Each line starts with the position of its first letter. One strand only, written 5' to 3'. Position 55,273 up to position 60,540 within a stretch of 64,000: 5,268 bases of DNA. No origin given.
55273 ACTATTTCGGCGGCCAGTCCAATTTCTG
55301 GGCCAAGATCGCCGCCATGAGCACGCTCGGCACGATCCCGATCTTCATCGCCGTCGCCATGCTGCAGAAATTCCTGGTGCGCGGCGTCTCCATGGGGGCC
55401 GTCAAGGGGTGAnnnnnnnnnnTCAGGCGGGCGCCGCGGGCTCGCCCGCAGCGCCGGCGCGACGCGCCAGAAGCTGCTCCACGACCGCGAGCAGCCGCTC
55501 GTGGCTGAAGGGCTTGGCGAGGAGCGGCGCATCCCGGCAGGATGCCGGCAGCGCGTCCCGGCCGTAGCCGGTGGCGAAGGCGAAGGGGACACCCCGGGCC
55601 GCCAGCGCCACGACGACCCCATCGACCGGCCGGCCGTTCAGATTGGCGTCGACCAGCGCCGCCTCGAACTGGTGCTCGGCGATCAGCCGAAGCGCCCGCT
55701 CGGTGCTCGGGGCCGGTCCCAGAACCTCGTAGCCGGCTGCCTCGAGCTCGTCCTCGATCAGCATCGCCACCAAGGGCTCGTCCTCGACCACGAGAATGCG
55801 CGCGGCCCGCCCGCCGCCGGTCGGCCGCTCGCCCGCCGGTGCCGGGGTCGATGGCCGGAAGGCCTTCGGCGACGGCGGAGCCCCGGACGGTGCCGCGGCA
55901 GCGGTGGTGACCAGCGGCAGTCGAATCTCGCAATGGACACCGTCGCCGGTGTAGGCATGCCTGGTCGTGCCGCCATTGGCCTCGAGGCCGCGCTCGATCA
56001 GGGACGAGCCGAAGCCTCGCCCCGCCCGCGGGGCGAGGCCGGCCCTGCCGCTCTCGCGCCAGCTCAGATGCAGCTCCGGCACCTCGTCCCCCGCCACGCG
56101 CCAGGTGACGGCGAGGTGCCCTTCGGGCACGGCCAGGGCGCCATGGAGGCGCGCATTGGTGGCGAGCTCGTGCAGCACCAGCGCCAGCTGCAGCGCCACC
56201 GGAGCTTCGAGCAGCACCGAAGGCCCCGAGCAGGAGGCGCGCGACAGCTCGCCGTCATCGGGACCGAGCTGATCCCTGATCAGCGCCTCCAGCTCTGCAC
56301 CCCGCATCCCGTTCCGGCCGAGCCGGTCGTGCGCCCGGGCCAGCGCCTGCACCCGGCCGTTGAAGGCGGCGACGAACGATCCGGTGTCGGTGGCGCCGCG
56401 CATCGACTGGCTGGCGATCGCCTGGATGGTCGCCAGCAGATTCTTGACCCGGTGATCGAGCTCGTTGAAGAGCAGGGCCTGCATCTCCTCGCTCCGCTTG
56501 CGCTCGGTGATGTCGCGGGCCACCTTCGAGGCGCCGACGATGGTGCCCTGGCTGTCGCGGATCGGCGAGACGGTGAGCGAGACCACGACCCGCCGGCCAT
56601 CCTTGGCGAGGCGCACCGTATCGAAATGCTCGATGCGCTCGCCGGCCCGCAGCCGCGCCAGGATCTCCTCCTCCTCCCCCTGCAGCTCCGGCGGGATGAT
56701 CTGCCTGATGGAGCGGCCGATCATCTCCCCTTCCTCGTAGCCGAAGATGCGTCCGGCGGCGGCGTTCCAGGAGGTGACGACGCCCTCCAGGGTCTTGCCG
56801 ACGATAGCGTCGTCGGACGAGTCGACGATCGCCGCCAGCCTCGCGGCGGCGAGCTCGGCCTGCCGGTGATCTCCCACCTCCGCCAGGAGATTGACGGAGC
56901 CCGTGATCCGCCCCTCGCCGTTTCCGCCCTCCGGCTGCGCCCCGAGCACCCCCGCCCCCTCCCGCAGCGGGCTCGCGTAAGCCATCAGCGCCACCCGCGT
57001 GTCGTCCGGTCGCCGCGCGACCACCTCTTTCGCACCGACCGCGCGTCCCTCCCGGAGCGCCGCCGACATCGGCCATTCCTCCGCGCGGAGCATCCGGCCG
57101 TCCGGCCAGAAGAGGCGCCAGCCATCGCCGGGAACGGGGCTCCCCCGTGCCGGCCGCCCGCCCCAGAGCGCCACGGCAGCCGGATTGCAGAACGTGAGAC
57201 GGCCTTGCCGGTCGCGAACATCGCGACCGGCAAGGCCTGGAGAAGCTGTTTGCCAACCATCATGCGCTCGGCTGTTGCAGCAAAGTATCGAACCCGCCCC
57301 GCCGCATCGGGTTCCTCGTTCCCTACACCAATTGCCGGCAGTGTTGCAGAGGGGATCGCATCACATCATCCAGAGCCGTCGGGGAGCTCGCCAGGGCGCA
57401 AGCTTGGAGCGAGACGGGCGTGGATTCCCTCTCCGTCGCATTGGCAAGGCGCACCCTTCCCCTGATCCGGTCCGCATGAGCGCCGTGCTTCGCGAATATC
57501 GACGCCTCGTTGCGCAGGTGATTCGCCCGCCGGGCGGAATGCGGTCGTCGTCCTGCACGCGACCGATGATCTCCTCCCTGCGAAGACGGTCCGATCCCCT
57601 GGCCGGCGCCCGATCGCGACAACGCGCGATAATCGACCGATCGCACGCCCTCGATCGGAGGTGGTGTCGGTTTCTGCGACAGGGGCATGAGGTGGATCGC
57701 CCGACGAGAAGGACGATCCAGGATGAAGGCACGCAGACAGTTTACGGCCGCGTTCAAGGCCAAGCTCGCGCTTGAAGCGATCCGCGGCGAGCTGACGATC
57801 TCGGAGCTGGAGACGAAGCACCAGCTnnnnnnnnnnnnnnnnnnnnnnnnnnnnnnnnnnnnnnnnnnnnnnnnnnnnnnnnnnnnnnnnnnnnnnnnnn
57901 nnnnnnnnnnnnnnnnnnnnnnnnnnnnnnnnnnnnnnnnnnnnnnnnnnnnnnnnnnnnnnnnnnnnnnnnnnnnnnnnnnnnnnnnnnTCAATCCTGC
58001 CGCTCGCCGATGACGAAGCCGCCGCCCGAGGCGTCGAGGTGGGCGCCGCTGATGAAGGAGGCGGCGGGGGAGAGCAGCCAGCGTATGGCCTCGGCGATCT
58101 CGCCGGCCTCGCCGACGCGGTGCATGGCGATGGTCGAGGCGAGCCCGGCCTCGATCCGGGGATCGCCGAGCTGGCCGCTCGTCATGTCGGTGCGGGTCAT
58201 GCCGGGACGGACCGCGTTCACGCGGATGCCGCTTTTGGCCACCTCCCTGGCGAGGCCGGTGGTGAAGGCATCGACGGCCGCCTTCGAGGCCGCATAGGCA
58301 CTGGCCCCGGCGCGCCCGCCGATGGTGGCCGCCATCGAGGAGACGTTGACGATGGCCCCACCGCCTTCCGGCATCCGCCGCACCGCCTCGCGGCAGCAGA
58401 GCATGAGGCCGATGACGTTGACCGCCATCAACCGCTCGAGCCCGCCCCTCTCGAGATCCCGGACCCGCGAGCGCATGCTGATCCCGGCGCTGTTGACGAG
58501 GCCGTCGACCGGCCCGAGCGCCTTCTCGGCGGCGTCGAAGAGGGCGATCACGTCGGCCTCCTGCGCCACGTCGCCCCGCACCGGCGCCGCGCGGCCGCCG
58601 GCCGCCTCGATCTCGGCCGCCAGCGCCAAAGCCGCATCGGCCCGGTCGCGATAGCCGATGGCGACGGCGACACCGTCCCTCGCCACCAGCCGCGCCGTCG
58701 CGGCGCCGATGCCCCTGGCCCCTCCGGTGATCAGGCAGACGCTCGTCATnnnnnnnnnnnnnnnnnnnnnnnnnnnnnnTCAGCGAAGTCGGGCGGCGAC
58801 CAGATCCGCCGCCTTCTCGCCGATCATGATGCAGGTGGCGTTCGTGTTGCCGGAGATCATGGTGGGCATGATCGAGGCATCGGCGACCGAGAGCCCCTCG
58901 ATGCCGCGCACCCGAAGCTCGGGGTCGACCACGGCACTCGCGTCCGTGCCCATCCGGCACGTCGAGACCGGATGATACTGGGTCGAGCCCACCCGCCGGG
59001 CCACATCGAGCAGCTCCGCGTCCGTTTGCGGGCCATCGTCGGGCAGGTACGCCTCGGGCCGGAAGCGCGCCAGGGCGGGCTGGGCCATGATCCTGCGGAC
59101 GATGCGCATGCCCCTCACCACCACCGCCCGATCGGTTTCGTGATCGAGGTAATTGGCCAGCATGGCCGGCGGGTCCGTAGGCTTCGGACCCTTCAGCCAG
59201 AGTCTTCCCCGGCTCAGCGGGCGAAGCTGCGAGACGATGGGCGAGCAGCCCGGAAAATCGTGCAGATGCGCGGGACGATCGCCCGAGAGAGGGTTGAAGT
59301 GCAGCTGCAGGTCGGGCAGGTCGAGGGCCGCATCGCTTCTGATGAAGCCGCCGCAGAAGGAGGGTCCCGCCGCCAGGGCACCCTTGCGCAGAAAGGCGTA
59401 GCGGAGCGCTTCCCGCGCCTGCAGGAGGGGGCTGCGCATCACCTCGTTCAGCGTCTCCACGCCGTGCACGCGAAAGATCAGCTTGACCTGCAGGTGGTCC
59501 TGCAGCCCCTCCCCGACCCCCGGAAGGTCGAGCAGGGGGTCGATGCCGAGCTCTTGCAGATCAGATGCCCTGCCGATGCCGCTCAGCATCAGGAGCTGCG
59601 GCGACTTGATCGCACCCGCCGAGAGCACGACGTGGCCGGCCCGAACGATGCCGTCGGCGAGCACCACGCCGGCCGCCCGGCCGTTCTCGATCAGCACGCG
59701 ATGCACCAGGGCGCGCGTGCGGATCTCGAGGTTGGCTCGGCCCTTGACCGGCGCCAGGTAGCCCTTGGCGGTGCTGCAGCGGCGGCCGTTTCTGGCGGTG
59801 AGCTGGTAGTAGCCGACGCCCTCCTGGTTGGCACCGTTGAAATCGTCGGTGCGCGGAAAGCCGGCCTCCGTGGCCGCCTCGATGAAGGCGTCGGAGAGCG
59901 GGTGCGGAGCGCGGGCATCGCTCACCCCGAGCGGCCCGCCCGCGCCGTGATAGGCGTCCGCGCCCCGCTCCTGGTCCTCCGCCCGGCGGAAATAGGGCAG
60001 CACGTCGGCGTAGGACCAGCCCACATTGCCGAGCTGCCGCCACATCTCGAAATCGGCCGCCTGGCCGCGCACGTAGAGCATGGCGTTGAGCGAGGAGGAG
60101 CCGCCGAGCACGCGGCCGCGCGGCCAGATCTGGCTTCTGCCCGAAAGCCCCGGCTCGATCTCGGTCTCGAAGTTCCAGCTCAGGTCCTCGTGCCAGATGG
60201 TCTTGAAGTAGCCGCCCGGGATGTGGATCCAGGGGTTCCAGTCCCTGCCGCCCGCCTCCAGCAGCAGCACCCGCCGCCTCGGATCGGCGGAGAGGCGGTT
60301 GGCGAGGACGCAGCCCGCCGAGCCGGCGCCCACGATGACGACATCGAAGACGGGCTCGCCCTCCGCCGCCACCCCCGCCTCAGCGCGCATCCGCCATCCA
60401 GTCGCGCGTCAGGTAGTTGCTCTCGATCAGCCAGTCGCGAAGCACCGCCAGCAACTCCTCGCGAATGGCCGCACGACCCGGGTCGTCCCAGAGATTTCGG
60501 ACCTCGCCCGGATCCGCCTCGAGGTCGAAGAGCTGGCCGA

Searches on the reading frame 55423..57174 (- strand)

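Call 8: search_protein_families(library=pfam, proteins=[window:55423-57174:-])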
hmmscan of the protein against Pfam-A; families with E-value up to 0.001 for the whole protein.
window:55423-57174:- (583 aa): 10 families
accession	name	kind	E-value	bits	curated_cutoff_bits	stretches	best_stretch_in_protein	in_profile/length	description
PF07536.20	HWE_HK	-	5.1e-23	82.1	22.8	1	238-318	1-82/83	HWE histidine kinase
PF08448.16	PAS_4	-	3.3e-22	79.2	23.1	1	117-227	1-110/110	PAS fold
PF00989.32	PAS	-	4.7e-20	72.1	22.6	1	112-222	2-113/113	PAS fold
PF13426.13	PAS_9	-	7.2e-19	68.4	27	1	122-224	2-103/103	PAS domain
PF08447.18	PAS_3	-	4.2e-08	33.8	25.6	1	134-218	2-88/89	PAS fold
PF00072.30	Response_reg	-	1.9e-07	31.7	30.2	1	460-565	1-110/111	Response regulator receiver domain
PF13188.13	PAS_8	-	4.5e-06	26.8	21.8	1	111-168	1-57/65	PAS domain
PF07568.18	HisKA_2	-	4.6e-06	27.1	22.3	1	238-289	1-55/76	Histidine kinase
PF13596.12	PAS_10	-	4.8e-05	24.4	22.1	1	135-223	23-106/106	PAS domain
PF08670.17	MEKHLA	-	0.00046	20.5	23.7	1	137-214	55-133/143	MEKHLA domain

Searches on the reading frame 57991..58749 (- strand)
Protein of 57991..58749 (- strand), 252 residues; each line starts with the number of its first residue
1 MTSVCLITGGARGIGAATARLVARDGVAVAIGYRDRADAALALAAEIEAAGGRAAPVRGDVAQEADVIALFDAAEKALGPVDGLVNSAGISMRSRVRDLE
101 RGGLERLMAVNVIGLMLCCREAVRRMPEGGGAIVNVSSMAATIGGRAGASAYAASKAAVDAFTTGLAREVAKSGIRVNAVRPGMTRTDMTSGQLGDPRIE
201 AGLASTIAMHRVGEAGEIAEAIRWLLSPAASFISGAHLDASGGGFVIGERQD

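Call 8: search_protein_families(library=pfam, proteins=[window:57991-58749:-])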
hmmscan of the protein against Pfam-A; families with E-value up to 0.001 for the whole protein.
window:57991-58749:- (252 aa): 4 families
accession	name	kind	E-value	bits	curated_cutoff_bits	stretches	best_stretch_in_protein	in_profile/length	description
PF13561.12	adh_short_C2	-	1.7e-58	198.4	27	1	11-243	3-234/236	Enoyl-(Acyl carrier protein) reductase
PF00106.31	adh_short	-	3.4e-53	180.5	26.6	1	4-191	2-188/195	short chain dehydrogenase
PF08659.16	KR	-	1.2e-16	61.6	22.6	1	4-168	2-165/180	KR domain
PF23441.1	SDR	-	0.00022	21.1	27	1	5-245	10-256/258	SDR-like rossmann domain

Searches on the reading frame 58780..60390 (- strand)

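Call 8: search_protein_families(library=pfam, proteins=[window:58780-60390:-])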
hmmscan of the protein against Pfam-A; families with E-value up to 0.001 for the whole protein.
window:58780-60390:- (536 aa): 7 families
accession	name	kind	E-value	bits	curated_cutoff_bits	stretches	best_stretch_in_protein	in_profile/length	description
PF00732.25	GMC_oxred_N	-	7.1e-51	173.5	23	1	16-300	2-217/218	GMC oxidoreductase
PF05199.19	GMC_oxred_C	-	2.4e-36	125.8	24.6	1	391-524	1-139/139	GMC oxidoreductase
PF01266.30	DAO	-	4.4e-07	30.2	27.9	1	16-261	1-205/353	FAD dependent oxidoreductase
PF05834.18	Lycopene_cycl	-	1.8e-05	24.4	23.4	1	16-48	1-34/380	Lycopene cyclase protein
PF00890.30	FAD_binding_2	-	0.00022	21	20.4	0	16-48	1-32/414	FAD binding domain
PF13450.12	NAD_binding_8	-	0.00024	21.7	21.9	1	19-47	1-28/68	NAD(P)-binding Rossmann-like domain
PF07992.20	Pyr_redox_2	-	0.00052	20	26.1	0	15-48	1-33/291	Pyridine nucleotide-disulphide oxidoreductase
